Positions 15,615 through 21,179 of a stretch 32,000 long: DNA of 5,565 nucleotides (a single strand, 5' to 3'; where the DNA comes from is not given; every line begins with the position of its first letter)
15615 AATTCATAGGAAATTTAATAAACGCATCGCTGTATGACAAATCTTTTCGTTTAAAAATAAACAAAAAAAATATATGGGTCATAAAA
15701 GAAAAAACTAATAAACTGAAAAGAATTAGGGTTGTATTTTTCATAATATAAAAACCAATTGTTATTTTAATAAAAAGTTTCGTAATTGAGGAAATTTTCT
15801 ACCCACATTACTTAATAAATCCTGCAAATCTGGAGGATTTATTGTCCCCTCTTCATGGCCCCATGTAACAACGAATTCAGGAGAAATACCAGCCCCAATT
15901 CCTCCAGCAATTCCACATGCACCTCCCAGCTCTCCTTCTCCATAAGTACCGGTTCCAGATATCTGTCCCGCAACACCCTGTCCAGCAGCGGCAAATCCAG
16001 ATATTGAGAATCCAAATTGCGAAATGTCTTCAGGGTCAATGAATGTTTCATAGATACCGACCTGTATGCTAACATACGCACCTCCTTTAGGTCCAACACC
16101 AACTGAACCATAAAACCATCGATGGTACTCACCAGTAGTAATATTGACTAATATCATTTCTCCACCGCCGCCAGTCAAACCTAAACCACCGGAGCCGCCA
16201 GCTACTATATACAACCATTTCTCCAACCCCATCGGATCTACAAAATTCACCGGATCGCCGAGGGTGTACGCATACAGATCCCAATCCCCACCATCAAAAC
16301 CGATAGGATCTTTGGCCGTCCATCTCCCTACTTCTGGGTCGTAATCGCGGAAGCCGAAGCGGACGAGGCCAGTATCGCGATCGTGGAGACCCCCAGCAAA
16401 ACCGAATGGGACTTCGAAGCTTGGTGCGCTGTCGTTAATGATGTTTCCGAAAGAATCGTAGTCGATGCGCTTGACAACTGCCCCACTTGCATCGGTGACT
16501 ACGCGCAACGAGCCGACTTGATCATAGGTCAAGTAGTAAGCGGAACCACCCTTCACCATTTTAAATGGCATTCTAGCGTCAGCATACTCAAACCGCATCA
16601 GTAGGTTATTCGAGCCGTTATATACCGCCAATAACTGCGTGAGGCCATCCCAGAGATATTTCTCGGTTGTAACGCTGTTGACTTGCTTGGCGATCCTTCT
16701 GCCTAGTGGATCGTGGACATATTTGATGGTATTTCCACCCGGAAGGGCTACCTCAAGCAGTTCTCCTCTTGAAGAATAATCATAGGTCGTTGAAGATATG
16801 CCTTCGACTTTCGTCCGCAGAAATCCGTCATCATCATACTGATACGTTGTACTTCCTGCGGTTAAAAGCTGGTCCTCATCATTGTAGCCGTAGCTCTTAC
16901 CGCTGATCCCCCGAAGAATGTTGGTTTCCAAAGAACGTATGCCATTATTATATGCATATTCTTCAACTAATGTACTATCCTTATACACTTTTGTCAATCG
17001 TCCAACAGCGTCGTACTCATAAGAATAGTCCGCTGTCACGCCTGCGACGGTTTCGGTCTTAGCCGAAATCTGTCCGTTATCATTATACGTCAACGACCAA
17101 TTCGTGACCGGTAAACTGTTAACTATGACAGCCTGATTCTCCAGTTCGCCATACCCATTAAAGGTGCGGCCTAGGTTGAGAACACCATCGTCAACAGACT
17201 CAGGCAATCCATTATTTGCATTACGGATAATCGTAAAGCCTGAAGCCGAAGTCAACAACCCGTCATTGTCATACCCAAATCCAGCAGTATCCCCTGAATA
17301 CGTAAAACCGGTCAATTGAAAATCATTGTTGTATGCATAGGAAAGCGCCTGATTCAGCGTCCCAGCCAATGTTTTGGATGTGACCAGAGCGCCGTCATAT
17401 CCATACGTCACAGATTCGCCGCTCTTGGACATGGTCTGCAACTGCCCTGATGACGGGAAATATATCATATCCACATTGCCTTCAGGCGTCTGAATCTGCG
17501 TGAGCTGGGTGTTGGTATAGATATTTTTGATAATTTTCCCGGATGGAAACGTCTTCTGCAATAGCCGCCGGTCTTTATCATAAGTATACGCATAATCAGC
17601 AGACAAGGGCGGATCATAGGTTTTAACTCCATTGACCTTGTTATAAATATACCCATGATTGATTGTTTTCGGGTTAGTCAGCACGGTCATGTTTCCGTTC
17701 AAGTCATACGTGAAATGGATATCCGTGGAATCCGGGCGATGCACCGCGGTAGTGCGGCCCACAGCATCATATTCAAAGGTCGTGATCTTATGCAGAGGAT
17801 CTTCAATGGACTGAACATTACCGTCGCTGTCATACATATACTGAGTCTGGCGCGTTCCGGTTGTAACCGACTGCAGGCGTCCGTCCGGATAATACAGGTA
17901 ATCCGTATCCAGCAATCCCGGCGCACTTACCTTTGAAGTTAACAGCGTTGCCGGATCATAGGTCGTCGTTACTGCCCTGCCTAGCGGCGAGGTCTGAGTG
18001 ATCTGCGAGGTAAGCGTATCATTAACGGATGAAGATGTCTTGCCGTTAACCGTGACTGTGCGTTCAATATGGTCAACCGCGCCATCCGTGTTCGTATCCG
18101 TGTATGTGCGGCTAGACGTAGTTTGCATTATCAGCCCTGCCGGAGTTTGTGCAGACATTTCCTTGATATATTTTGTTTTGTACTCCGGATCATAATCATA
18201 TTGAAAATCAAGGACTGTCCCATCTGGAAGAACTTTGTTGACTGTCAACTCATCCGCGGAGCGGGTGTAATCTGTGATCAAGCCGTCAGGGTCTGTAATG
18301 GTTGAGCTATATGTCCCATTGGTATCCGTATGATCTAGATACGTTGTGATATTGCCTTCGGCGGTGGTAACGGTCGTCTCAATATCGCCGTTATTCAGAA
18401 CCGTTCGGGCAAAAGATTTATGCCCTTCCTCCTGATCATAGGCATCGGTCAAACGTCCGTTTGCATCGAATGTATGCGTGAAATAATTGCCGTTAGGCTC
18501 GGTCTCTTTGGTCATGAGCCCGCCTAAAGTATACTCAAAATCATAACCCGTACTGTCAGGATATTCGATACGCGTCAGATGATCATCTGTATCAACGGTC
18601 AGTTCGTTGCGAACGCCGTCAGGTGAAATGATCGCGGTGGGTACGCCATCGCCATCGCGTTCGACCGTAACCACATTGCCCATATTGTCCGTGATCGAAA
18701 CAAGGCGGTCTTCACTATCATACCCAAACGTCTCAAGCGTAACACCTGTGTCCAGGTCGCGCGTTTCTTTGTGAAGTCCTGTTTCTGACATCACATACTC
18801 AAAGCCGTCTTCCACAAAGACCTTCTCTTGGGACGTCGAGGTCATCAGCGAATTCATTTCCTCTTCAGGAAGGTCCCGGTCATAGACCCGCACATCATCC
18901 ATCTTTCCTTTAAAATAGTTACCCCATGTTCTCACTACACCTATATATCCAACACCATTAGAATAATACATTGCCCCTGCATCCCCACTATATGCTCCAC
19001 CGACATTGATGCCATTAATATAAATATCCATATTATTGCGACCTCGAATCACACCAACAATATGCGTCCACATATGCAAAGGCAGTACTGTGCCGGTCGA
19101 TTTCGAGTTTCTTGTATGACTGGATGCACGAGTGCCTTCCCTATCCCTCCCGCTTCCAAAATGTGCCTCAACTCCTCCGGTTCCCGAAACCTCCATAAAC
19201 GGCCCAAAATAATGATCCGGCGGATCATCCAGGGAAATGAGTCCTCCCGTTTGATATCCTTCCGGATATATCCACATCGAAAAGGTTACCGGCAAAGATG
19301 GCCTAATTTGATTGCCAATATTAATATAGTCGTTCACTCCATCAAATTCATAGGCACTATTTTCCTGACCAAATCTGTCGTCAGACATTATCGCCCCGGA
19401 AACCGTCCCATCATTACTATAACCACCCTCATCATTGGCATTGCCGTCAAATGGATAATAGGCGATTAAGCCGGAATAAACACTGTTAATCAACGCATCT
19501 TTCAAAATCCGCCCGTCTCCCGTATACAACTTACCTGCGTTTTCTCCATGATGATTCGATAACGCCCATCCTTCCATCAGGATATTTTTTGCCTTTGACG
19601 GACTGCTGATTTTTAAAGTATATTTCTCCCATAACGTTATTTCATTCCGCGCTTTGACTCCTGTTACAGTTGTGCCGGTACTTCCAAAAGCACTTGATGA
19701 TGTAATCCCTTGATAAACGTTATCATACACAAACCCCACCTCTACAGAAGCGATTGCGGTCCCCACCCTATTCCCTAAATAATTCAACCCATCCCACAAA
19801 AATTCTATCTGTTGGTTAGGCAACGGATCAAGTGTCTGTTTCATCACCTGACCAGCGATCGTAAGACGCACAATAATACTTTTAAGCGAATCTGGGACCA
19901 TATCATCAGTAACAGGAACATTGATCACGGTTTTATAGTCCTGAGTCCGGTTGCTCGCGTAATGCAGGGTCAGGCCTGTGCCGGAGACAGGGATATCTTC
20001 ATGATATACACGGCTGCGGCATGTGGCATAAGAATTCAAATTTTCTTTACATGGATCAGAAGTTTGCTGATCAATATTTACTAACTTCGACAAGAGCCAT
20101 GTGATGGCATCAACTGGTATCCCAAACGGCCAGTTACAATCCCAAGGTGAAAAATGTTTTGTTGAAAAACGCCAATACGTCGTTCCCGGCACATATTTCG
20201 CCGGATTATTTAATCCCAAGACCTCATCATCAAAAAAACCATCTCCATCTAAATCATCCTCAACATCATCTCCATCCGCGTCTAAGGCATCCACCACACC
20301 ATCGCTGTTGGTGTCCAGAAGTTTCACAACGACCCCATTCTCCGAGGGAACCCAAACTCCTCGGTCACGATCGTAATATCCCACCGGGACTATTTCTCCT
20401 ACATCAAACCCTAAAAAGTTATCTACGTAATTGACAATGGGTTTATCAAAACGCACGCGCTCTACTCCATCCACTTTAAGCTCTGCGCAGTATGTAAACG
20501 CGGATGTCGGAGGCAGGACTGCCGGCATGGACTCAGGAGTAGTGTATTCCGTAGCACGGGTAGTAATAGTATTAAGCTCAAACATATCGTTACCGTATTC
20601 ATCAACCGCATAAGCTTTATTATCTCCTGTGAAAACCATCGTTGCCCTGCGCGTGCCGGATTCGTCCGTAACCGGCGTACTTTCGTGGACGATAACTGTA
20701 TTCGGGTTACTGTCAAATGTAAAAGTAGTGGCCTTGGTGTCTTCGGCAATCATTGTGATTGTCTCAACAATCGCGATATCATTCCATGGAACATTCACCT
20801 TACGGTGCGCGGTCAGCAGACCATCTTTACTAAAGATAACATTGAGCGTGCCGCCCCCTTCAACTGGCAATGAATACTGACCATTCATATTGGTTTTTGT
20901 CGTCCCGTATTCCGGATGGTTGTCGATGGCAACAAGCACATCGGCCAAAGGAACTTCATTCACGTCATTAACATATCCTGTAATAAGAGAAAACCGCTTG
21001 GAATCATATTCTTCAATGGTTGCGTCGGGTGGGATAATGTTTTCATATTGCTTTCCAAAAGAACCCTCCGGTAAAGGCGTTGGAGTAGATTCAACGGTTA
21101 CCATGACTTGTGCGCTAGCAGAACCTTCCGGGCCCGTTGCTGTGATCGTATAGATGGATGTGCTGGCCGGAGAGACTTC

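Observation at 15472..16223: RHS C-terminal domain is a glycine-zipper-rich module paired with a very AT-rich two-TM immunity candidate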

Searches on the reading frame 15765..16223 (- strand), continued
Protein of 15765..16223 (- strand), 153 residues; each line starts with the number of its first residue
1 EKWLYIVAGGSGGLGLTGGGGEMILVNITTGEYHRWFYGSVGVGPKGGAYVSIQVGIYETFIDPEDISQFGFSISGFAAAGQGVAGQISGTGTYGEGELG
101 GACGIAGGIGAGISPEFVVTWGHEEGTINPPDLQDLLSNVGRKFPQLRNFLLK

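Call 82: fold_search(model_id=the predicted structure, library=viral)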
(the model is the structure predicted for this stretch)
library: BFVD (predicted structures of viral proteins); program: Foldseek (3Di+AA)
matches with E <= 10: 589; with E <= 0.001: 0
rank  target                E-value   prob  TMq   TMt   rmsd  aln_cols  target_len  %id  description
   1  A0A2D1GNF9            1.3e-02  0.07  0.11  0.09  35.8       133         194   13  (no name in the UniProt tables at hand)
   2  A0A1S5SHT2            2.8e-02  0.23  0.22  0.10  16.6       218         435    7  Protein M2-1 [Human respiratory syncytial virus]
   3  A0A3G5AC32            3.9e-02  0.16  0.18  0.15  11.3       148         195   11  Uncharacterized protein [Hyperionvirus sp.]
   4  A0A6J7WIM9            4.8e-02  0.23  0.20  0.06   9.6       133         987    9  Uncharacterized protein [uncultured Caudovirales phage]
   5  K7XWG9                4.8e-02  0.16  0.18  0.16  11.5       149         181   10  EORF11 [Rat cytomegalovirus (isolate England)]
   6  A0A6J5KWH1            6.0e-02  0.15  0.18  0.13  10.9       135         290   13  Uncharacterized protein [uncultured Caudovirales phage]
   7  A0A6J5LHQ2            7.1e-02  0.16  0.25  0.21  16.0       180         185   10  Uncharacterized protein [uncultured Caudovirales phage]
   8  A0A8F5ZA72            7.5e-02  0.16  0.22  0.09  15.0       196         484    6  Phosphoprotein [Human respiratory syncytial virus]
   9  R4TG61                8.3e-02  0.04  0.12  0.06  27.2       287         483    6  Uncharacterized protein [Haloarcula hispanica tailed virus 2]
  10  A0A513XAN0            8.8e-02  0.12  0.20  0.05  17.8       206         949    5  Nucleoprotein [Orthomarburgvirus marburgense]
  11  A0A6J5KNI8            9.3e-02  0.23  0.21  0.11   9.6       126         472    9  Uncharacterized protein (Fragment) [uncultured Caudovirales phage]
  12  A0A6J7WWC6            9.3e-02  0.06  0.11  0.05  11.9       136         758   13  Uncharacterized protein [uncultured Caudovirales phage]
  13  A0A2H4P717            9.8e-02  0.06  0.12  0.05  14.5       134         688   12  GDSL-like lipase [Pseudomonas phage nickie]
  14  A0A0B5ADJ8            9.8e-02  0.03  0.11  0.08  17.0       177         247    8  Tail-host specificity protein (Fragment) [Streptococcus phage pLA1_A1]
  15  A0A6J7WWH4            1.0e-01  0.14  0.24  0.21  16.5       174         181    9  Uncharacterized protein [uncultured Caudovirales phage]
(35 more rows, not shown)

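Call 97: search_protein_families(library=pfam, proteins=[P0036, P0047, P0049, P0050, P0033, P0045, P0012, P0035, P0041, P0031], max_evalue=0.01)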
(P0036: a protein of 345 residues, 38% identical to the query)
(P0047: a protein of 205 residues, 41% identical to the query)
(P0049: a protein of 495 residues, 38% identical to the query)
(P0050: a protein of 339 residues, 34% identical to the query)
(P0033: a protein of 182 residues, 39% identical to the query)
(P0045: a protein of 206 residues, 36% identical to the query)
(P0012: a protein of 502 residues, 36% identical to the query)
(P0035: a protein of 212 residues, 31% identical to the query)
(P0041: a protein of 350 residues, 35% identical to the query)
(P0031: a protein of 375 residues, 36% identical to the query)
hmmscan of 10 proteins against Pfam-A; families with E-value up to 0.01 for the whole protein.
P0036 (345 aa): 0 families

P0047 (205 aa): 0 families

P0049 (495 aa): 1 family
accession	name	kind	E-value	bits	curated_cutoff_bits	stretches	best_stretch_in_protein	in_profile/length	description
PF05593.20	RHS_repeat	-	4.2e-05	24.3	22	0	80-115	1-37/38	RHS Repeat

P0050 (339 aa): 1 family
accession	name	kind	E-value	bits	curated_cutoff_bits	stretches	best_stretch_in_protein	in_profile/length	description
PF04830.18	DUF637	-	6.7e-05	23.2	26.6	1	62-114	113-167/168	Possible hemagglutinin (DUF637)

P0033 (182 aa): 0 families

P0045 (206 aa): 0 families

P0012 (502 aa): 2 families
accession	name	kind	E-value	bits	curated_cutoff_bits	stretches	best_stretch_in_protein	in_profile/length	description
PF03527.20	RHS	-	9.3e-05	22.6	27.9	1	126-159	1-34/38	RHS protein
PF25023.1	TEN_YD-shell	-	0.0011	17.6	50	1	121-225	784-891/909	Teneurin YD-shell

P0035 (212 aa): 0 families

P0041 (350 aa): 0 families

P0031 (375 aa): 2 families
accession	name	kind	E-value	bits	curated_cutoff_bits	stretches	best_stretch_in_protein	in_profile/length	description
PF25023.1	TEN_YD-shell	-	7.7e-15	54.5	50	1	5-230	673-901/909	Teneurin YD-shell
PF05593.20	RHS_repeat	-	6.8e-05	23.6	22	0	34-55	15-36/38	RHS Repeat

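Call 104: search_dna_similar(query=window:15765-16223:-, collection=plasmids, mode=protein, max_evalue=0.01, max_rows=8)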
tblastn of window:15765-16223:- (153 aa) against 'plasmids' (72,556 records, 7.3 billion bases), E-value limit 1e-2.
No match.

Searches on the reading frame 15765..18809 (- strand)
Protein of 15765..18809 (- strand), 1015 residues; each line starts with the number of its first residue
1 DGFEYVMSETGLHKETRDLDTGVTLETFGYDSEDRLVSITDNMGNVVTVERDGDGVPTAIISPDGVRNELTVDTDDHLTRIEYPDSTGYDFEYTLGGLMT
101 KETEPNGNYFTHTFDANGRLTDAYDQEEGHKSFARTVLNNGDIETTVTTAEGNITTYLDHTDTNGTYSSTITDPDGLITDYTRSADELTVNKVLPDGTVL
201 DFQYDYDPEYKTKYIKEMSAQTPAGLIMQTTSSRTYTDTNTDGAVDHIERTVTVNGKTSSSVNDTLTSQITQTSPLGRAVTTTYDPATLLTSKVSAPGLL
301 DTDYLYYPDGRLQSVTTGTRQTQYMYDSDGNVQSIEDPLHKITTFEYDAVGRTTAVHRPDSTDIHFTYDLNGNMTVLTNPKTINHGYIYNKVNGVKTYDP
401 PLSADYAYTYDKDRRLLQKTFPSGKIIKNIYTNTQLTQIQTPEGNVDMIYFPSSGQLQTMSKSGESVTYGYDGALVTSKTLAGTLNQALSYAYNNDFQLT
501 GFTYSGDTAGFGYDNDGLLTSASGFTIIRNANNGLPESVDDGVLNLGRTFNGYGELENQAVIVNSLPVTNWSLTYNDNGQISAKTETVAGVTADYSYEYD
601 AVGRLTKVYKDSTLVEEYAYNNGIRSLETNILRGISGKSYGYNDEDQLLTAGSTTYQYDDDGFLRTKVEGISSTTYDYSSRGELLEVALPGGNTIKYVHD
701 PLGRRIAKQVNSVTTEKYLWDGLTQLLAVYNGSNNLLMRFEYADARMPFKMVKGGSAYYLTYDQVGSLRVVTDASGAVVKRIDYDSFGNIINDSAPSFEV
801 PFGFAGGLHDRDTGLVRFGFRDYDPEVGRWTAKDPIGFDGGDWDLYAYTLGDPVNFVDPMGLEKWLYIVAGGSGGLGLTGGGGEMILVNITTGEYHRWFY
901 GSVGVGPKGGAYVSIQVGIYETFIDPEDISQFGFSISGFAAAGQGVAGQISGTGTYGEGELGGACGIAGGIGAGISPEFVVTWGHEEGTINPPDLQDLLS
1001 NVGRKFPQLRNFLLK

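Call 83: search_solved_structures(query=window:15765-18809:-, max_evalue=0.001)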
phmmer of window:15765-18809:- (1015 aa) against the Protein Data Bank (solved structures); distinct sequences matched with E-value up to 0.001: 34.
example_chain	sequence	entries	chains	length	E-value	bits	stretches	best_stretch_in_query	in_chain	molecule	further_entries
9pt5_A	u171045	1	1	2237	9e-122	411.3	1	1-862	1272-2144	Teneurin-like protein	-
9ifo_A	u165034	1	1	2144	2.9e-121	409.6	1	1-862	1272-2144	Teneurin-Like Protein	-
6fay_A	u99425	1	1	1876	1.6e-48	168.8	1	5-856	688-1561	Odz3 protein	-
8r54_A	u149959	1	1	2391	2.7e-48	168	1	5-855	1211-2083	Teneurin-3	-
8r50_B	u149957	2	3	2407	2.8e-48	168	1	5-855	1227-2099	Teneurin-3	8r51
9igs_A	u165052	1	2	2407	2.8e-48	168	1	5-855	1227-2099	Isoform A1B1 of Teneurin-3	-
7bam_A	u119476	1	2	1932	1.2e-40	142.8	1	5-834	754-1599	Teneurin-4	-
7ban_A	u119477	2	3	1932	1.2e-40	142.8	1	5-834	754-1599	Teneurin-4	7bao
6ske_A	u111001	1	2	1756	1.7e-38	135.6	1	5-854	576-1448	Teneurin-2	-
6ska_A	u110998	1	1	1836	1.8e-38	135.6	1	5-854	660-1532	Teneurin-2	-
6fb3_A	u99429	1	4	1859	1.8e-38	135.6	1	5-854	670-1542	Teneurin-2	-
6vhh_A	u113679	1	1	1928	2.2e-38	135.3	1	5-863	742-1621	Teneurin-2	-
9g42_A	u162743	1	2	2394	3.3e-38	134.7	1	5-854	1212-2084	Teneurin transmembrane protein 2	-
9g41_A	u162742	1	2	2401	3.3e-38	134.7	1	5-854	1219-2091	Teneurin transmembrane protein 2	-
9g2h_A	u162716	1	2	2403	3.3e-38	134.7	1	5-854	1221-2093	Teneurin transmembrane protein 2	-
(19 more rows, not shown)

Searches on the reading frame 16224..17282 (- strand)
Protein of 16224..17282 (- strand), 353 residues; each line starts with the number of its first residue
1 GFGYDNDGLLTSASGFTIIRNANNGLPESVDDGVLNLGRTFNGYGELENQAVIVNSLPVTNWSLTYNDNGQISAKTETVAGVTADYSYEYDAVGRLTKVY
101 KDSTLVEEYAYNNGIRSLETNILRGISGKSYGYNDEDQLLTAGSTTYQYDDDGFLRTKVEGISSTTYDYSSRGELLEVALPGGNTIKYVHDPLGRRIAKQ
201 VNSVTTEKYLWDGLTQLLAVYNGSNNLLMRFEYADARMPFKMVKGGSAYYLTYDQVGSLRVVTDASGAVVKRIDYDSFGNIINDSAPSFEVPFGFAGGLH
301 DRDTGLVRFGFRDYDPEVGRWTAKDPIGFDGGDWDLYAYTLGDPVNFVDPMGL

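Call 76: find_homologous_proteins(query=window:16224-17282:-, max_evalue=1e-30)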
Query seq(353 aa) (353 aa): 2712 proteins with E <= 1e-30 among 6858 candidates; the best 120 are listed.
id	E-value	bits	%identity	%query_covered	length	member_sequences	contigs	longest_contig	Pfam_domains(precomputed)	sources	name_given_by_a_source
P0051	6.9e-158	544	69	99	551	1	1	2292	PF05593.20,PF25023.2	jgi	jgi:RHS repeat-associated protein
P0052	4.3e-154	532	70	100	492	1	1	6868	PF05593.20,PF25023.2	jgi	jgi:RHS repeat-associated protein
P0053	6.2e-154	531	69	100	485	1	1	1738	PF05593.20,PF25023.2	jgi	jgi:RHS repeat-associated protein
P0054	1.1e-152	527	68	100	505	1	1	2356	PF05593.20,PF25023.2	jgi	jgi:RHS repeat-associated protein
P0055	1.2e-152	527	68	100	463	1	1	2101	PF05593.20,PF25023.2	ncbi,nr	ncbi:MAG: RHS repeat-associated core domain-containing protein, partial [Desulfobacterales bacterium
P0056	2.3e-152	526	68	100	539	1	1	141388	PF05593.20,PF25023.2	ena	-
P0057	4.0e-152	525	68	100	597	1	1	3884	PF05593.20,PF25023.2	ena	-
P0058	9.4e-152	524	69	100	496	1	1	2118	PF05593.20,PF25023.2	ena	-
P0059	1.4e-150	520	67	100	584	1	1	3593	PF05593.20,PF25023.2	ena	-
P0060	1.5e-150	520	66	100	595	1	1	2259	PF05593.20,PF25023.2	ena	-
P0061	4.1e-150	518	68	99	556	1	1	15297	PF05593.20,PF25023.2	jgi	-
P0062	4.9e-150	518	66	99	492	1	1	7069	PF05593.20,PF25023.2,PF21724.3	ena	-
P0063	7.0e-150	518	66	100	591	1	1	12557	PF05593.20,PF25023.2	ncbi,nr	ncbi:MAG: hypothetical protein C4B58_14500 [Deltaproteobacteria bacterium]|nr:MAG: hypothetical prot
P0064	8.4e-150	517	68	100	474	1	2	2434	PF05593.20,PF25023.2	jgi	jgi:RHS repeat-associated protein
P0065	1.8e-149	516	67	100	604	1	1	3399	PF05593.20,PF25023.2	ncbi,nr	ncbi:MAG: RHS repeat-associated core domain-containing protein [Flavobacteriaceae bacterium]|nr:RHS 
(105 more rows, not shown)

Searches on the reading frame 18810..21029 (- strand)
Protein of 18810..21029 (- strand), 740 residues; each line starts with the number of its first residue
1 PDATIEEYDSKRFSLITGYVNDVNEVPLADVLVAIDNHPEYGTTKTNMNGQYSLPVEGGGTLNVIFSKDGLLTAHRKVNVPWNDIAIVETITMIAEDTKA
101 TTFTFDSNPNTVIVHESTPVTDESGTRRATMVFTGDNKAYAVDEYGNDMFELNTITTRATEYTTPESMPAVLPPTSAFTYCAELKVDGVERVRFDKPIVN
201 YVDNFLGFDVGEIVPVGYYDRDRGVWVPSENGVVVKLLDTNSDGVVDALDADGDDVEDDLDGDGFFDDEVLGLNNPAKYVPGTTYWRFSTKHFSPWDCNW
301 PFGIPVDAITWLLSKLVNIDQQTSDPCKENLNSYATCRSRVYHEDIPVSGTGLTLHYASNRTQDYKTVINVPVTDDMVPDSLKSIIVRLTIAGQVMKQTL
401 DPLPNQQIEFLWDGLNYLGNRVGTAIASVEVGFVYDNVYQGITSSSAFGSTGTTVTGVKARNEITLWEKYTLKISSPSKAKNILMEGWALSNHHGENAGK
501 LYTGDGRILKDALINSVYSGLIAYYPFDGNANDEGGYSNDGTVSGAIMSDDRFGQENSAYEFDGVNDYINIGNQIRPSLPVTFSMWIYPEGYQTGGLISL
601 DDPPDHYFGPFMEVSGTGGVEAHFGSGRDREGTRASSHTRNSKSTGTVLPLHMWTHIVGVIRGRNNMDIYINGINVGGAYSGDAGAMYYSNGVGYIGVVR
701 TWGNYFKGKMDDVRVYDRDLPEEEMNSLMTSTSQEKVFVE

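Call 106: search_solved_structures(query=window:18810-21029:-, max_evalue=0.01)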
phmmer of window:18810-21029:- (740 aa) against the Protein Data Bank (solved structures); distinct sequences matched with E-value up to 0.01: 18.
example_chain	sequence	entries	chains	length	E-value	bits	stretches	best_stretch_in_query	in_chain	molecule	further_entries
9ifo_A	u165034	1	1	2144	1.2e-75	258.3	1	10-451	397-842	Teneurin-Like Protein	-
9pt5_A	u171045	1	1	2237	1.3e-75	258.2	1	10-451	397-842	Teneurin-like protein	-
9g42_A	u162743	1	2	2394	1.7e-21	79.3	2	338-437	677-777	Teneurin transmembrane protein 2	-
9g41_A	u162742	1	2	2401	1.7e-21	79.3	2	338-437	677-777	Teneurin transmembrane protein 2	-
9g2h_A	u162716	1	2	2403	1.7e-21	79.3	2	338-437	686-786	Teneurin transmembrane protein 2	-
9g2f_A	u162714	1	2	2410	1.7e-21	79.3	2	338-437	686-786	Teneurin transmembrane protein 2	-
6fay_A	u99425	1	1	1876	3.7e-21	78.2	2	338-437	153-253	Odz3 protein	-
6vhh_A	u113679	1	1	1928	3.9e-21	78.1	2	338-437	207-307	Teneurin-2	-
6cmx_A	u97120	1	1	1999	4.2e-21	78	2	339-437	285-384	Teneurin-2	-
8r54_A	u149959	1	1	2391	8.3e-21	77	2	338-437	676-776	Teneurin-3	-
8r50_B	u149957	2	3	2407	8.4e-21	77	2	338-437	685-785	Teneurin-3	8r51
9igs_A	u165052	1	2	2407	8.4e-21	77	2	338-437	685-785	Isoform A1B1 of Teneurin-3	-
6fb3_A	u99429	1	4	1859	2.3e-20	75.6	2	339-437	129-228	Teneurin-2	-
6ska_A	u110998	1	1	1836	1.7e-19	72.7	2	338-437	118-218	Teneurin-2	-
8fia_A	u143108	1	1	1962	3.3e-17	65.1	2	336-437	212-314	Teneurin-m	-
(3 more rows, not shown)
